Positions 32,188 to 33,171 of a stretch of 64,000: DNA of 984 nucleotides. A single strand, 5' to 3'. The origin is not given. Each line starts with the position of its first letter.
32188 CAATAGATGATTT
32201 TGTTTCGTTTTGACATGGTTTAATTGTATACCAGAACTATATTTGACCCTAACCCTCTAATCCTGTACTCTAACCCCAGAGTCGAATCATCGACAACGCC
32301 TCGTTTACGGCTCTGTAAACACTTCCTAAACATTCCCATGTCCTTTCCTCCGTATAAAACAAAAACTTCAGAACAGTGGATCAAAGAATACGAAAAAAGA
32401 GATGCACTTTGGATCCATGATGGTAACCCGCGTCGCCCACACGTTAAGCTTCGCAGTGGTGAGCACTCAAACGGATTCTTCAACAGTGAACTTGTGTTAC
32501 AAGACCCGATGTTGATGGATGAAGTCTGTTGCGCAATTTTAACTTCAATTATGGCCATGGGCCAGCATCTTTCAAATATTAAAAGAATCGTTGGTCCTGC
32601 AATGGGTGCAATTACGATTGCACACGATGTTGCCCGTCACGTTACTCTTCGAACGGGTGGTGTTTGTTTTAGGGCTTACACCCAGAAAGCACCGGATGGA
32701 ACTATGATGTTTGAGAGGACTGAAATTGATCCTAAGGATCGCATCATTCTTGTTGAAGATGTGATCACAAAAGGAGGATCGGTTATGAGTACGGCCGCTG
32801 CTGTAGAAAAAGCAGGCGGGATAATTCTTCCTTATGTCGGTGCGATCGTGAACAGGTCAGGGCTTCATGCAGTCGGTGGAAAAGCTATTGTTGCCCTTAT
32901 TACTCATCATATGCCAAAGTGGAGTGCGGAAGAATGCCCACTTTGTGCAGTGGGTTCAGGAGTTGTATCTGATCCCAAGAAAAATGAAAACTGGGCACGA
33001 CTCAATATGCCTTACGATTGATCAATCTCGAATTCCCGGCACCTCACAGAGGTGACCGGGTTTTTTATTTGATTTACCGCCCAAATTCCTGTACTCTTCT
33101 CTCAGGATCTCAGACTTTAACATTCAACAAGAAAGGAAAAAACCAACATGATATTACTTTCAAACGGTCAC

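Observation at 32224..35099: GC-elevated pyrE-pyrD-pyrC pyrimidine module bracketed by near-identical 38-bp hairpin repeats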

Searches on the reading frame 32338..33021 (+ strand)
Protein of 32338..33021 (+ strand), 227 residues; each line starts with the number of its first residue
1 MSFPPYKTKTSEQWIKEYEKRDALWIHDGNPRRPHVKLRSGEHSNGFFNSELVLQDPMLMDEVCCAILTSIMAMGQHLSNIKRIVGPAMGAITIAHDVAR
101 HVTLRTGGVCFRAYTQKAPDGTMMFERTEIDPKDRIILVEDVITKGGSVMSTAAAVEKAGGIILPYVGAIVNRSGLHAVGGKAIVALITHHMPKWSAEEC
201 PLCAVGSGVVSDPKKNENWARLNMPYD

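Call 4: search_protein_families(library=pfam, proteins=[window:32338-33021:+], max_evalue=0.01)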
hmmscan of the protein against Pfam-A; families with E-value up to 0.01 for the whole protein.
window:32338-33021:+ (227 aa): 1 family
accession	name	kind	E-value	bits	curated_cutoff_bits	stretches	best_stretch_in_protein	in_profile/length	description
PF00156.33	Pribosyltran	-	6.1e-06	26.1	26.3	1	84-160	33-114/158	Phosphoribosyl transferase domain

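Call 5: search_protein_families(library=ncbifam, proteins=[window:32338-33021:+], max_evalue=0.01)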
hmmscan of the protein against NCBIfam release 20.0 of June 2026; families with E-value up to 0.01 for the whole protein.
window:32338-33021:+ (227 aa): 15 families
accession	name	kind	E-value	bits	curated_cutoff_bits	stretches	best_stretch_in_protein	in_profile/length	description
TIGR01367.1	pyrE_Therm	equivalog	3e-27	95.4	150.25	1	35-206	16-178/187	orotate phosphoribosyltransferase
TIGR00336.1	pyrE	equivalog_domain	2.7e-15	56.6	106.8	1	37-174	15-148/173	orotate phosphoribosyltransferase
NF002620.0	PRK02277.1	subfamily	6e-06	26.1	115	1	58-189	67-196/201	orotate phosphoribosyltransferase-like protein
NF009211.0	PRK12560.1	equivalog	2.5e-05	24.1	188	1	129-165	110-146/187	adenine phosphoribosyltransferase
NF002633.0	PRK02304.1-2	equivalog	6.3e-05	22.8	224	1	114-165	92-143/172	adenine phosphoribosyltransferase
NF002634.0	PRK02304.1-3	equivalog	0.00019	21.2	170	1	124-174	109-158/182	adenine phosphoribosyltransferase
NF040646.1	HPT_Archaea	equivalog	0.00026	20.7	200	1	129-175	110-156/184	hypoxanthine/guanine phosphoribosyltransferase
NF002635.0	PRK02304.1-4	subfamily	0.00039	20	146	1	128-176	110-158/188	adenine phosphoribosyltransferase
NF005592.0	PRK07322.1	subfamily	0.0004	19.8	143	1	134-170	121-157/180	adenine phosphoribosyltransferase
NF002636.0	PRK02304.1-5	equivalog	0.0013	18.3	125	1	121-166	105-150/176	adenine phosphoribosyltransferase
TIGR01090.1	apt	equivalog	0.0018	18.4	185.85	1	122-167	98-143/169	adenine phosphoribosyltransferase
NF002095.0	PRK00934.1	equivalog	0.0051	16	296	1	83-160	158-232/287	ribose-phosphate diphosphokinase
NF002632.0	PRK02304.1-1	equivalog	0.0058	16.4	243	1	122-164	108-150/183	adenine phosphoribosyltransferase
NF001729.0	PRK00455.1-3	equivalog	0.0064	15.9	245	1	114-163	105-156/231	orotate phosphoribosyltransferase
TIGR01251.1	ribP_PPkin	subfamily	0.0068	15.3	113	1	80-160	159-237/309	ribose-phosphate diphosphokinase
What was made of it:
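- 32338..33021 (+): PRT-A: divergent OPRT-like type I phosphoribosyltransferase, 227 aa (putative PyrE). NCBIfam TIGR01367 pyrE_Therm scores 95 bits against a cut-off of 150, and Pfam PF00156 scores 26.1 against 26.3 (calls 4, 5).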

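Call 28: search_solved_structures(query=window:32338-33021:+, max_evalue=0.001, show_alignments=2)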
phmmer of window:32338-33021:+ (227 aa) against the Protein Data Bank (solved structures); distinct sequences matched with E-value up to 0.001: 2.
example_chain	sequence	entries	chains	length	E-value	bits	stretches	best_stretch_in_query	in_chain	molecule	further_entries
4paw_A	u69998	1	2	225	6.4e-14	55.4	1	34-198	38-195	Orotate phosphoribosyltransferase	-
4m0k_A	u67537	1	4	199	0.00088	22.3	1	120-176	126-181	Adenine phosphoribosyltransferase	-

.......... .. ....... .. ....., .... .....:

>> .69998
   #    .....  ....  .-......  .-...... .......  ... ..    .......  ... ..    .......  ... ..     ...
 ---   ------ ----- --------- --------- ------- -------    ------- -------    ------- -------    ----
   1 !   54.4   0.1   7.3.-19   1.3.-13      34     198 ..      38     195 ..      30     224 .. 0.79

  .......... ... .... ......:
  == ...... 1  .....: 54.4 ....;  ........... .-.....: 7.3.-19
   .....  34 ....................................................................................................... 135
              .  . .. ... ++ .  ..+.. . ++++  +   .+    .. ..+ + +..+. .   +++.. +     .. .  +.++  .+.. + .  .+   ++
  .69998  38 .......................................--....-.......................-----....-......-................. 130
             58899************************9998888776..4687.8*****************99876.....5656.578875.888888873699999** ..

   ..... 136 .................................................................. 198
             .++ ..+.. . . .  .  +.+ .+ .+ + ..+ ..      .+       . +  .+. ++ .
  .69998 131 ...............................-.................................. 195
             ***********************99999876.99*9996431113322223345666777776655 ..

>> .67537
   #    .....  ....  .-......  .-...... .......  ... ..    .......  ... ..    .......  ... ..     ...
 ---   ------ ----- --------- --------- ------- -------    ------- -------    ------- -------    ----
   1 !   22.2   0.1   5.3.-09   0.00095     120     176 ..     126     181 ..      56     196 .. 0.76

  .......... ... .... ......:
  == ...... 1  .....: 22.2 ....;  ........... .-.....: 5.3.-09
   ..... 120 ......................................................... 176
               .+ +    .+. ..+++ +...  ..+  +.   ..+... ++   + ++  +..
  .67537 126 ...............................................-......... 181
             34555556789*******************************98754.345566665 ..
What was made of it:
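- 32338..33021 (+): The best PDB hit is OPRT 4paw_A at E 6e-14, and the PRPP motif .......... is present (call 28).
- On Orotate phosphoribosyltransferase (PyrE): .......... aligns with the OPRT 4paw_A loop (call 28).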

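Call 51: find_homologous_proteins(query=window:32338-33021:+)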
Query window:32338-33021:+ (227 aa): 413 proteins with E <= 0.001 among 559 candidates; the best 120 are listed.
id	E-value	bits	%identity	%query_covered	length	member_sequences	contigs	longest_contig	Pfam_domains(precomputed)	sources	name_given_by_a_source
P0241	7.5e-152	521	100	100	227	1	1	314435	PF00156.34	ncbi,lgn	ncbi:MAG: hypothetical protein V4686_00495 [Patescibacteria group bacterium]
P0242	3.0e-85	304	61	100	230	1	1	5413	PF00156.34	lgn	-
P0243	5.1e-77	277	55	100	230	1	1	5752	-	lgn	-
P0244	1.1e-73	266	55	96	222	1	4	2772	PF00156.34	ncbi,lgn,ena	-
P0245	7.1e-72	260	54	96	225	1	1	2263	PF00156.34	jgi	jgi:orotate phosphoribosyltransferase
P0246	1.3e-71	259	55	95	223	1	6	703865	PF00156.34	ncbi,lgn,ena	ncbi:MAG: phosphoribosyltransferase family protein [Patescibacteria group bacterium]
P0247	2.2e-71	258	55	94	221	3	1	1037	PF00156.34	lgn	-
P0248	6.4e-71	257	52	94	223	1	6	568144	PF00156.34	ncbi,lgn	-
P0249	8.4e-71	256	53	97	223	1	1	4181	PF00156.34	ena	-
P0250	1.2e-70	256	52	96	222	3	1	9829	PF00156.34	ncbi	-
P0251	2.7e-70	255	53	95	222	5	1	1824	PF00156.34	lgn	-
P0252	4.4e-70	254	53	97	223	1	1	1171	-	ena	-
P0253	5.4e-70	254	53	96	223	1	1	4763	PF00156.34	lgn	-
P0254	5.9e-70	254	54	95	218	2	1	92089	PF00156.34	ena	-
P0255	1.2e-69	253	52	96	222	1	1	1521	PF00156.34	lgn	-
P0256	1.8e-69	252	52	96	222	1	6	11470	PF00156.34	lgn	-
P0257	3.7e-69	251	55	95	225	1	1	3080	PF00156.34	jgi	jgi:orotate phosphoribosyltransferase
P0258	5.4e-69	250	52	96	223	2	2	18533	PF00156.34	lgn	-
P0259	8.0e-69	250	52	96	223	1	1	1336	PF00156.34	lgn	-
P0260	1.2e-68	249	52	96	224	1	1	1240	PF00156.34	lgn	-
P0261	1.6e-68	249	55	96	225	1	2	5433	PF00156.34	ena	-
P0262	1.9e-68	249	53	95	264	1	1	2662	PF00156.34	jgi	jgi:orotate phosphoribosyltransferase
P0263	2.0e-68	249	55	93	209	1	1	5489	PF00156.34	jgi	jgi:orotate phosphoribosyltransferase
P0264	2.5e-68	248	51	96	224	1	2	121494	PF00156.34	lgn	-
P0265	2.8e-68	248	51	96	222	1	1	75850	PF00156.34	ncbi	-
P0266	3.6e-68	248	54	94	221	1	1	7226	PF00156.34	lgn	-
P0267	4.2e-68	247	52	95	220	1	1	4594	PF00156.34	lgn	-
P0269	7.4e-68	247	52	96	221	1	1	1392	PF00156.34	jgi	jgi:orotate phosphoribosyltransferase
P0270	8.9e-68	246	53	96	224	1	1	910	PF00156.34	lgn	-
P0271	1.1e-67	246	52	98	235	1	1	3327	PF00156.34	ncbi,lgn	-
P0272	1.5e-67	246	51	94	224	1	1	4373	PF00156.34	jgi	-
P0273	1.7e-67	246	50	95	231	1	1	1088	PF00156.34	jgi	jgi:orotate phosphoribosyltransferase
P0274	1.9e-67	245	50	97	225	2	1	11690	PF00156.34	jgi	jgi:orotate phosphoribosyltransferase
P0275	1.9e-67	245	53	95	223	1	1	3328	PF00156.34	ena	-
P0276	2.0e-67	245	52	94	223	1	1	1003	PF00156.34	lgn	-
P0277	3.7e-67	244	53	96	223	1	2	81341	PF00156.34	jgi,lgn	-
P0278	4.0e-67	244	53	96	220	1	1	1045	PF00156.34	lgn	-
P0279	6.7e-67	244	47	96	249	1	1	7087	PF00156.34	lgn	-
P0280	1.3e-66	243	50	96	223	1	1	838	PF00156.34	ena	-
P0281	1.4e-66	242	50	96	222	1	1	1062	PF00156.34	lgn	-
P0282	1.6e-66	242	54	96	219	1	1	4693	PF00156.34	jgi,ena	-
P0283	2.2e-66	242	50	94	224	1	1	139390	PF00156.34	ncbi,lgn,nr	ncbi:hypothetical protein K8Q93_00215 [Candidatus Parcubacteria bacterium]|nr:hypothetical protein [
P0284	3.1e-66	241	50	96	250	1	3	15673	PF00156.34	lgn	-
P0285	4.8e-66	241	51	96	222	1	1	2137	PF00156.34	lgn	-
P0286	4.9e-66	241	53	96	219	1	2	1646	PF00156.34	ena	-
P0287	7.2e-66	240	52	94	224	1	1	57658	PF00156.34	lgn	-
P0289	2.5e-65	238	53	96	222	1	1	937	PF00156.34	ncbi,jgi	jgi:orotate phosphoribosyltransferase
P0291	7.3e-65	237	49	96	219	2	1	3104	PF00156.34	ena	-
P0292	8.7e-65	237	50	96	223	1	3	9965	PF00156.34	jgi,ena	-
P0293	1.7e-64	236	52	92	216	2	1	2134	PF00156.34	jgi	-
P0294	1.8e-64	236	50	96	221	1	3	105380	PF00156.34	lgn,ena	-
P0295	3.4e-64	235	51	96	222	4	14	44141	PF00156.34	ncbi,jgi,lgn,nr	ncbi:MAG: orotate phosphoribosyltransferase [Patescibacteria group bacterium]|jgi:orotate phosphorib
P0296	4.3e-64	234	52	97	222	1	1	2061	PF00156.34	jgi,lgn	jgi:orotate phosphoribosyltransferase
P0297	5.0e-64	234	51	96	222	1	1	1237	PF00156.34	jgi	jgi:orotate phosphoribosyltransferase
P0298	5.7e-64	234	53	95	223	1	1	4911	PF00156.34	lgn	-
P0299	5.9e-64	234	48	94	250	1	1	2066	PF00156.34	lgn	-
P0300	6.4e-64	234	51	96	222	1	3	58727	PF00156.34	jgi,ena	-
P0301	1.1e-63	233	49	96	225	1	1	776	PF00156.34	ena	-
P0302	1.1e-63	233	52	96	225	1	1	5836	PF00156.34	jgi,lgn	jgi:orotate phosphoribosyltransferase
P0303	3.1e-63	232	50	96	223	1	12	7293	PF00156.34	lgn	-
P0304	3.5e-63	231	49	96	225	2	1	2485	PF00156.34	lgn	-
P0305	4.4e-63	231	51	96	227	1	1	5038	PF00156.34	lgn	-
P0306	5.4e-63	231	50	95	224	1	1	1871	PF00156.34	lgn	-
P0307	5.9e-63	231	51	95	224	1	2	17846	PF00156.34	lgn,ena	-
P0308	6.7e-63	230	52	93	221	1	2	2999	PF00156.34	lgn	-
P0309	7.5e-63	230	51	95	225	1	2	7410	PF00156.34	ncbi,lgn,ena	-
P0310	9.8e-63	230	51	96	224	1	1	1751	PF00156.34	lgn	-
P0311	1.2e-62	230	50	96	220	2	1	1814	PF00156.34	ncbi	-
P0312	1.5e-62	229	51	95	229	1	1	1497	PF00156.34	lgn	-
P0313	1.8e-62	229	51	94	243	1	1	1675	PF00156.34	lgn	-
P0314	2.2e-62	229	51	95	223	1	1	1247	PF00156.34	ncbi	-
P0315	2.9e-62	228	48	96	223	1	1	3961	PF00156.34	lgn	-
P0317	3.4e-62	228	50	96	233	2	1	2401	PF00156.34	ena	-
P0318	3.8e-62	228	52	94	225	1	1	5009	PF00156.34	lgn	-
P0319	3.9e-62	228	48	96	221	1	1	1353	PF00156.34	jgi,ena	-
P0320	6.5e-62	227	50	96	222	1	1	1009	PF00156.34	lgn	-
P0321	8.7e-62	227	48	95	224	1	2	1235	PF00156.34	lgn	-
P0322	1.2e-61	226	48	95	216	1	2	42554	PF00156.34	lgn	-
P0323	1.6e-61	226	52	96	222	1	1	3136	PF00156.34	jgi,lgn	jgi:orotate phosphoribosyltransferase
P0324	1.8e-61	226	52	96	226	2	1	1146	PF00156.34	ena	-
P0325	1.9e-61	226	49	94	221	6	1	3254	PF00156.34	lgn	-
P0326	2.4e-61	225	47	95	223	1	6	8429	PF00156.34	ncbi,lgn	-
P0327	2.4e-61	225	49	94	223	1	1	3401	PF00156.34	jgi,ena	-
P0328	3.5e-61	225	48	96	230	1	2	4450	PF00156.34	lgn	-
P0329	3.6e-61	225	50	97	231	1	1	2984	PF00156.34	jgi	jgi:orotate phosphoribosyltransferase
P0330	4.0e-61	225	50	96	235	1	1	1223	PF00156.34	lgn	-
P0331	5.9e-61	224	50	96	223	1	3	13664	PF00156.34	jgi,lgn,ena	-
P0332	8.2e-61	224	48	94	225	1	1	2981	PF00156.34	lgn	-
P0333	1.2e-60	223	50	96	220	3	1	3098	PF00156.34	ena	-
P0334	1.2e-60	223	49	93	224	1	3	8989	PF00156.34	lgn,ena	-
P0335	1.4e-60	223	50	94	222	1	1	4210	PF00156.34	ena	-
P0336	2.3e-60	222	49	96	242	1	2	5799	PF00156.34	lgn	-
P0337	4.0e-60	221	48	96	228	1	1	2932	PF00156.34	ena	-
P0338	5.4e-60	221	49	96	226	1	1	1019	PF00156.34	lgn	-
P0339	6.9e-60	221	46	94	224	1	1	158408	PF00156.34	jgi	-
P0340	6.9e-60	221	50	96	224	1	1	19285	PF00156.34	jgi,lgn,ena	-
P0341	8.2e-60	220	49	94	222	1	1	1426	PF00156.34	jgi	jgi:orotate phosphoribosyltransferase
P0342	2.0e-59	219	47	95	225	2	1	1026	PF00156.34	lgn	-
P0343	2.5e-59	219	48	94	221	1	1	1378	PF00156.34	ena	-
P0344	4.0e-59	218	47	94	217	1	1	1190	PF00156.34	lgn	-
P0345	6.6e-59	217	48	94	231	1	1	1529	PF00156.34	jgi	jgi:orotate phosphoribosyltransferase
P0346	7.8e-59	217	48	97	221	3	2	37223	PF00156.34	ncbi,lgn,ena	-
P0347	7.8e-59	217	48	96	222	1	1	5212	PF00156.34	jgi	jgi:orotate phosphoribosyltransferase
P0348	1.1e-58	217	49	94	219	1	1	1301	PF00156.34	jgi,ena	-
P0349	1.1e-58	217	49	94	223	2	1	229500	PF00156.34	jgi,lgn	-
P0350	1.3e-58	216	49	96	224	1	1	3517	PF00156.34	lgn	-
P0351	2.0e-58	216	46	94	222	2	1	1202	PF00156.34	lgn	-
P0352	2.1e-58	216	47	95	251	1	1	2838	PF00156.34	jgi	-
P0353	2.5e-58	216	45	96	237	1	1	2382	PF00156.34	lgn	-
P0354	3.2e-58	215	47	94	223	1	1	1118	PF00156.34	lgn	-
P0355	3.5e-58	215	47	96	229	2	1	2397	PF00156.34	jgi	-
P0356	5.2e-58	214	45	96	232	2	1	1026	PF00156.34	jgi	-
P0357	7.0e-58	214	48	94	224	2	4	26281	PF00156.34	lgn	-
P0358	7.2e-58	214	47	97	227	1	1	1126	PF00156.34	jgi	jgi:orotate phosphoribosyltransferase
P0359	8.2e-58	214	46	96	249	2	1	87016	PF00156.34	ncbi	ncbi:MAG: phosphoribosyltransferase family protein [bacterium]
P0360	1.1e-57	213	46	94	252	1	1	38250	PF00156.34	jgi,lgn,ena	-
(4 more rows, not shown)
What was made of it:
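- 32338..33021 (+): Homologues are 45-61% identical and all that carry names are Patescibacteria (call 51).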

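Call 60: find_encoding_contigs(protein=P0242, flank=6000, max_places=2)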
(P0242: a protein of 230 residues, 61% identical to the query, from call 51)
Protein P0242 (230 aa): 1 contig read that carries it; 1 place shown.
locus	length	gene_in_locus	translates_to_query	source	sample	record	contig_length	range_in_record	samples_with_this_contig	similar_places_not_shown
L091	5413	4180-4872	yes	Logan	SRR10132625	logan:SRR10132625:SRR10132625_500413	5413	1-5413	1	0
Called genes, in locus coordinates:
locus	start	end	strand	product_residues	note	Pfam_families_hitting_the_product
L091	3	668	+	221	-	?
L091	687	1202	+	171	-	-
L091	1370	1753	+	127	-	-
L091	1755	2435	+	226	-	PF01427:Peptidase_M15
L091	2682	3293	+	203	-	PF01471:PG_binding_1, PF16656:Pur_ac_phosph_N (weak)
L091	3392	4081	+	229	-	PF04402:SIMPL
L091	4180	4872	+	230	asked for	PF00156:Pribosyltran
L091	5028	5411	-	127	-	?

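Call 77: find_encoding_contigs(protein=P0246, flank=5000, max_places=3)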
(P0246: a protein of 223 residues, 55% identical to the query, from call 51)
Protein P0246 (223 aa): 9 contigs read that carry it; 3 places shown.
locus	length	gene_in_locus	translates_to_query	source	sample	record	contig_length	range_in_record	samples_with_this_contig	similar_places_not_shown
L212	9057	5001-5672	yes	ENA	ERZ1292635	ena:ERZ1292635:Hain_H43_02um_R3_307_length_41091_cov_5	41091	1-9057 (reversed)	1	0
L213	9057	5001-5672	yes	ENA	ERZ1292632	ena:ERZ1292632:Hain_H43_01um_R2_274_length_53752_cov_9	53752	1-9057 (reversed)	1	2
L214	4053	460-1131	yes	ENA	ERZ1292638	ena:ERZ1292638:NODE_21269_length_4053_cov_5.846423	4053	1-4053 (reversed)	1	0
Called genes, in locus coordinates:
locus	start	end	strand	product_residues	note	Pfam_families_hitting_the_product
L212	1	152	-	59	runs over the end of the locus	-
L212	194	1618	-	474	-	PF01225:Mur_ligase, PF08245:Mur_ligase_M, PF02875:Mur_ligase_C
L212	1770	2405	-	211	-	-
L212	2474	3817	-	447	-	PF21799:MurD-like_N (weak), PF08245:Mur_ligase_M, PF02875:Mur_ligase_C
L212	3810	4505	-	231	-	PF00483:NTP_transferase, PF01128:IspD (faint), PF12804:NTP_transf_3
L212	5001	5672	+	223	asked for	PF00156:Pribosyltran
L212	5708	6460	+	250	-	PF00215:OMPdecase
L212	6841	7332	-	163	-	PF01464:SLT (weak)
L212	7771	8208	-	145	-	PF00961:LAGLIDADG_1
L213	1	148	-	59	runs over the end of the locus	-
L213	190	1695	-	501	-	PF01225:Mur_ligase, PF08245:Mur_ligase_M, PF02875:Mur_ligase_C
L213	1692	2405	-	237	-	-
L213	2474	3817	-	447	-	PF21799:MurD-like_N (weak), PF08245:Mur_ligase_M, PF02875:Mur_ligase_C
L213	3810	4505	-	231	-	PF00483:NTP_transferase, PF01128:IspD (faint), PF12804:NTP_transf_3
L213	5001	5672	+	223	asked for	PF00156:Pribosyltran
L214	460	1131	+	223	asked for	PF00156:Pribosyltran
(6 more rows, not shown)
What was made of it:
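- Closest known: Thermus-type orotate phosphoribosyltransferase. Same: The PRPP-binding loop is conserved, and the gene pairs with pyrF in relatives (calls 5, 28, 77).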

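Call 78: find_encoding_contigs(protein=P0243, flank=5000, max_places=3)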
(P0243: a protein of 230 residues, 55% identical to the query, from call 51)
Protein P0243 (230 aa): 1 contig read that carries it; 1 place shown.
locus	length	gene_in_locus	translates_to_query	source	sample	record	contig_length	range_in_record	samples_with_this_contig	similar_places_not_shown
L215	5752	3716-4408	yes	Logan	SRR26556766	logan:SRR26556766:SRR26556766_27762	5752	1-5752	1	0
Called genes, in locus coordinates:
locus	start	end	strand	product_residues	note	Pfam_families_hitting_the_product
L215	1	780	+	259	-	?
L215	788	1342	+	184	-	-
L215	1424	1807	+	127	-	-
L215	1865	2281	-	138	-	PF13564:DoxX_2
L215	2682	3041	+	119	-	PF12666:PrgI (weak)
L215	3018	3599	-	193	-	PF13238:AAA_18 (faint), PF13671:AAA_33 (weak)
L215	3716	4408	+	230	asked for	-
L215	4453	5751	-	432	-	?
